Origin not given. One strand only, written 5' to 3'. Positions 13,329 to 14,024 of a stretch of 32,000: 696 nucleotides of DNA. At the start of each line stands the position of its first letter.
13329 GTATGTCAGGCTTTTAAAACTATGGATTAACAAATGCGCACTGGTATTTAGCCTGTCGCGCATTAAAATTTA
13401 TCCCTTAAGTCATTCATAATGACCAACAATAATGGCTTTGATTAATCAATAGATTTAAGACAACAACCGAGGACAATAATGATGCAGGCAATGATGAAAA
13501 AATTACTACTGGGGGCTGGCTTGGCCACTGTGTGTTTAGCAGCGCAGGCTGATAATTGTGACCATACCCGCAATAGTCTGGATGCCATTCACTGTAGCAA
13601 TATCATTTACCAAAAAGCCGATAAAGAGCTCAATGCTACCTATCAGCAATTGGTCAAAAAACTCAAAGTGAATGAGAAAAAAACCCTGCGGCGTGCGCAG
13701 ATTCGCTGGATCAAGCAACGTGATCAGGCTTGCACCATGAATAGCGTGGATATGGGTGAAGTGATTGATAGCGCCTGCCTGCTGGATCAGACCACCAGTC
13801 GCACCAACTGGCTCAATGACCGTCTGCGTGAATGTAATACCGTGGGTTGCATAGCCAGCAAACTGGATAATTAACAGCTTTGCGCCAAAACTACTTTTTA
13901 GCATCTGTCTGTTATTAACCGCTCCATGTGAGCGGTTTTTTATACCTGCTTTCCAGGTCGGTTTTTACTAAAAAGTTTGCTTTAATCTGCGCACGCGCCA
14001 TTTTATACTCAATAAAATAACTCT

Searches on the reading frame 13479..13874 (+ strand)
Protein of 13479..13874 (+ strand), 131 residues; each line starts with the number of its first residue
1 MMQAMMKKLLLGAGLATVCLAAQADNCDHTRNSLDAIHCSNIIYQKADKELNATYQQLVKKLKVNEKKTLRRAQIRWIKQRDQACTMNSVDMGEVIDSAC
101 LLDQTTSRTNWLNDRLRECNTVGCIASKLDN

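Call 39: search_protein_families(library=pfam, proteins=[window:13479-13874:+])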
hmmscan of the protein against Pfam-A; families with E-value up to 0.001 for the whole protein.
window:13479-13874:+ (131 aa): 1 family
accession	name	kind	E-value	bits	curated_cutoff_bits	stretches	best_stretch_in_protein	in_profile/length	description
PF07007.17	LprI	-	8.9e-17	61.9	22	1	32-112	10-106/106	Lysozyme inhibitor LprI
